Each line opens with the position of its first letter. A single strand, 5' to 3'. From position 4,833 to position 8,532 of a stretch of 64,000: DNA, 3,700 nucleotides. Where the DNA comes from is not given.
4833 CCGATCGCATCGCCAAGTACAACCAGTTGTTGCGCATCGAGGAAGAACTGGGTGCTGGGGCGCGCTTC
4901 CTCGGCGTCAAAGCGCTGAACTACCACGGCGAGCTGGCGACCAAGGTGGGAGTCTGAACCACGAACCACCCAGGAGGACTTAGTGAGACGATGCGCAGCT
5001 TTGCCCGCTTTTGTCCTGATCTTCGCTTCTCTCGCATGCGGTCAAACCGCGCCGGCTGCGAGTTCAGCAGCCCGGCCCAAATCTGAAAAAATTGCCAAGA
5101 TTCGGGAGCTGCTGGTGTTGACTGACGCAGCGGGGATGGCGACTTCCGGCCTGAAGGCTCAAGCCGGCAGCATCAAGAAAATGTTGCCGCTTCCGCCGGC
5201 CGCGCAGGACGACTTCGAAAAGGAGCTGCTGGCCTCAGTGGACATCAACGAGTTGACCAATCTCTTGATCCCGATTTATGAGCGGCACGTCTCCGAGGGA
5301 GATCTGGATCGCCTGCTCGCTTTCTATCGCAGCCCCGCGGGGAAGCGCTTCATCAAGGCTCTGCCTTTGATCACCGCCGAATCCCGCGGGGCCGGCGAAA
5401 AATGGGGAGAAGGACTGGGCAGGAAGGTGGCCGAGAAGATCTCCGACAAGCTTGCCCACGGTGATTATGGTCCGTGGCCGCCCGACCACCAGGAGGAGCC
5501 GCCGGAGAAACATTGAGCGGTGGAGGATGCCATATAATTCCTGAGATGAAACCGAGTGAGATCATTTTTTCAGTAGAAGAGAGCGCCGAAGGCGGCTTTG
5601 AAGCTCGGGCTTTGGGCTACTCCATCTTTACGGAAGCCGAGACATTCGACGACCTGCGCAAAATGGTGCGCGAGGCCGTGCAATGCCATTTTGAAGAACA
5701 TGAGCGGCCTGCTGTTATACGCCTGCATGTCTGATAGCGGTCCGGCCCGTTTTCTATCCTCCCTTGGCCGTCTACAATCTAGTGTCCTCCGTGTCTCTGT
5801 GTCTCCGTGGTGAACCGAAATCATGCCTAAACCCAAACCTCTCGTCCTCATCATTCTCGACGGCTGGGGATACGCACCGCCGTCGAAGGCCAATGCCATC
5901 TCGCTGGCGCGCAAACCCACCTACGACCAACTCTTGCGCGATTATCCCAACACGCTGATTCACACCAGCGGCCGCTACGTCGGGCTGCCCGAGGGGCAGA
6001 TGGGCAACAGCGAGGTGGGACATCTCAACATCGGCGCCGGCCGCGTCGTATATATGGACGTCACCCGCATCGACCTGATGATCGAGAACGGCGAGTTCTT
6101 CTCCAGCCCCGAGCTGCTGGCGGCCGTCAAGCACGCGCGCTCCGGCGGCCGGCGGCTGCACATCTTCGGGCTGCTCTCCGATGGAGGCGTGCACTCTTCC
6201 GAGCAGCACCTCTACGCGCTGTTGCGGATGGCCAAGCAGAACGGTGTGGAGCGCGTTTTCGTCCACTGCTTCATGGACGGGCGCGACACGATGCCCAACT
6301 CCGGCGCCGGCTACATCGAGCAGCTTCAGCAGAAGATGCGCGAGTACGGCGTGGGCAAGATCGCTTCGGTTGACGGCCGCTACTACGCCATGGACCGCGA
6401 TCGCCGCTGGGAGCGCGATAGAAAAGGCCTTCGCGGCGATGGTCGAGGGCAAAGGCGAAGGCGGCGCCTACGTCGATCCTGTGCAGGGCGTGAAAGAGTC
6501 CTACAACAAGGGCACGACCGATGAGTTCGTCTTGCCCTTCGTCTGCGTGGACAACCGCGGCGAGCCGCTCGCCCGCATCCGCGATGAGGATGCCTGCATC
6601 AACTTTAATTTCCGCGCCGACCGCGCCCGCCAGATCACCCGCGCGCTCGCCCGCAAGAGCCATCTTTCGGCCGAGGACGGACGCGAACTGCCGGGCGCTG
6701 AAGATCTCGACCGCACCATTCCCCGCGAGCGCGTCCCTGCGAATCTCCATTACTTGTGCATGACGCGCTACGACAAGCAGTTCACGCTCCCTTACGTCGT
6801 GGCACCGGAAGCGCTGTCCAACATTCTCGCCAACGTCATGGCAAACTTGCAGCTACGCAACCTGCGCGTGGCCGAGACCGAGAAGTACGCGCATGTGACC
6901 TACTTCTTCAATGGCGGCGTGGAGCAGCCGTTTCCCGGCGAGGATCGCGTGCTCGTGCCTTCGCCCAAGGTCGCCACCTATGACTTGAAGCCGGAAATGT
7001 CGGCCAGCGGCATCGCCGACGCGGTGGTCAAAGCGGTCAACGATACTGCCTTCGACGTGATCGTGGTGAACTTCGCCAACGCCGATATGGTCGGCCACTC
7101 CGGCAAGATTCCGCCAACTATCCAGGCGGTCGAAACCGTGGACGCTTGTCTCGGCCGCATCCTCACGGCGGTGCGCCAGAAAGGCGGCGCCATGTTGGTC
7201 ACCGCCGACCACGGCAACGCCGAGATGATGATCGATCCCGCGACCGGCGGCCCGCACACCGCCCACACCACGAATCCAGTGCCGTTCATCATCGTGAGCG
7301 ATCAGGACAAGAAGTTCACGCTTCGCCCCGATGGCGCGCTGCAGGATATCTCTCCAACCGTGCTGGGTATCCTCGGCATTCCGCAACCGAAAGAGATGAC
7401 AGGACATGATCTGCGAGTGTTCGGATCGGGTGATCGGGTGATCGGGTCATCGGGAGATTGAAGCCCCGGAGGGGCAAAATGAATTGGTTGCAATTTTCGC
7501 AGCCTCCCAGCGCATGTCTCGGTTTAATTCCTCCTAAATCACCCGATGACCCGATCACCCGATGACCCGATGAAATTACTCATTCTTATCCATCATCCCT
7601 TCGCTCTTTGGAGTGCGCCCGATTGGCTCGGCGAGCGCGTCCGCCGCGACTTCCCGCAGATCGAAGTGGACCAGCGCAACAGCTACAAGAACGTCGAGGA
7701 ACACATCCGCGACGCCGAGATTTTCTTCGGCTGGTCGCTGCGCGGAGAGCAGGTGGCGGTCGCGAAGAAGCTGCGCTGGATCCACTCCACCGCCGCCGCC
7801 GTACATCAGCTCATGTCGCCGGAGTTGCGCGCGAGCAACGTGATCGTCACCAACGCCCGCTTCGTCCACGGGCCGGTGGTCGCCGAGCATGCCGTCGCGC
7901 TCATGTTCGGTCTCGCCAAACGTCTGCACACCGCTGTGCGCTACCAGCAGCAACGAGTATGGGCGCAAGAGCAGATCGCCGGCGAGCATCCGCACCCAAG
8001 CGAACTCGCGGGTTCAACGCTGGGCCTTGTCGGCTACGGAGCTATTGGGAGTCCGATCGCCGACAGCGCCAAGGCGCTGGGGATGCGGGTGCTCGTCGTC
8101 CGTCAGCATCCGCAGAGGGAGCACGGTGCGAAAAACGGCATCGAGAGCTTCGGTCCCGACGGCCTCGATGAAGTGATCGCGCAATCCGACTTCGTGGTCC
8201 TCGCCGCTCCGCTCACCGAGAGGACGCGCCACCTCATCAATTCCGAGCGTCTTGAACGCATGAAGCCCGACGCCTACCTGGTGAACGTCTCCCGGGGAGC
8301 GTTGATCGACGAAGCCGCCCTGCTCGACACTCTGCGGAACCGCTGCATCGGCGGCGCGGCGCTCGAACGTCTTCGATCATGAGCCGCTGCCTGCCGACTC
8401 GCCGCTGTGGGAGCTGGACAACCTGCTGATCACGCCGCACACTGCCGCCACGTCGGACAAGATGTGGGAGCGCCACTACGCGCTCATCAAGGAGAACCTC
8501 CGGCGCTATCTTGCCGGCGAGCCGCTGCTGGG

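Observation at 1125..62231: About 25 intergenic hairpins share one architecture (arms of 3-4 tandem 7-8 nt words) but use different words at different loci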

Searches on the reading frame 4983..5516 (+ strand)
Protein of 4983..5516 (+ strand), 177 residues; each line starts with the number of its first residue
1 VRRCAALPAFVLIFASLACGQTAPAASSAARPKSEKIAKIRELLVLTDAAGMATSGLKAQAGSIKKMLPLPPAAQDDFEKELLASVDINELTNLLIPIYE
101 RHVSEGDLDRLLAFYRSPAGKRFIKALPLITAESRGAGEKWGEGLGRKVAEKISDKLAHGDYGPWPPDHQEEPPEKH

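Call 69: search_protein_families(library=pfam, proteins=[window:4983-5516:+], max_evalue=0.01)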
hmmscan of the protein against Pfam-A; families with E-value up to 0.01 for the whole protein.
window:4983-5516:+ (177 aa): 1 family
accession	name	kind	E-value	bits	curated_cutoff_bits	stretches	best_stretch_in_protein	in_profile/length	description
PF09832.14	DUF2059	-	1.5e-16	60.6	23.6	1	90-146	2-58/60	Uncharacterized protein conserved in bacteria (DUF2059)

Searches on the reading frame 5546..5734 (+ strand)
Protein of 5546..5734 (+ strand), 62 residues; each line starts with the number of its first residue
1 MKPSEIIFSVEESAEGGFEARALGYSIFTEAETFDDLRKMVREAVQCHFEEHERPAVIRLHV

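Call 69: search_protein_families(library=pfam, proteins=[window:5546-5734:+], max_evalue=0.01)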
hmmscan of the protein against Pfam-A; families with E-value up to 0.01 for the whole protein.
window:5546-5734:+ (62 aa): 0 families
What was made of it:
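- Tried and rejected: The ORFs next to arrays at 5546-5734 and 22902-23370 are called HicB/HicAB-like only by eye and from relatives' contexts; they have no Pfam match (call 69).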

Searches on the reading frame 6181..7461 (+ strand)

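Call 6: search_protein_families(library=pfam, proteins=[window:6181-7461:+])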
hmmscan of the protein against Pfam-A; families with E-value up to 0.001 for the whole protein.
window:6181-7461:+ (426 aa): 3 families
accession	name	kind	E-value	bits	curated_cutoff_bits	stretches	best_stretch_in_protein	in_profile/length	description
PF01676.23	Metalloenzyme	-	5.7e-64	216.5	24.3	1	192-401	61-251/252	Metalloenzyme superfamily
PF06415.18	iPGM_N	-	3e-24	86.2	27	1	80-199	117-217/217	BPG-independent PGAM N-terminus (iPGM_N)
PF01663.27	Phosphodiest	-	7.9e-06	26.1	23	1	284-349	155-224/342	Type I phosphodiesterase / nucleotide pyrophosphatase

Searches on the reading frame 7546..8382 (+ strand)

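Call 101: search_protein_families(library=pfam, proteins=[window:7546-8382:+], max_evalue=0.0001)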
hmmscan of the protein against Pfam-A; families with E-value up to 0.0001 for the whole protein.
window:7546-8382:+ (278 aa): 2 families
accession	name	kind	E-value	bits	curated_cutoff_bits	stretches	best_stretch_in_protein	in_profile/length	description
PF02826.25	2-Hacid_dh_C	-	1.7e-43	148.5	25.1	1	117-273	1-151/178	D-isomer specific 2-hydroxyacid dehydrogenase, NAD binding domain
PF00670.27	AdoHcyase_NAD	-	2.5e-07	31.4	27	1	154-250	21-111/162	S-adenosyl-L-homocysteine hydrolase, NAD binding domain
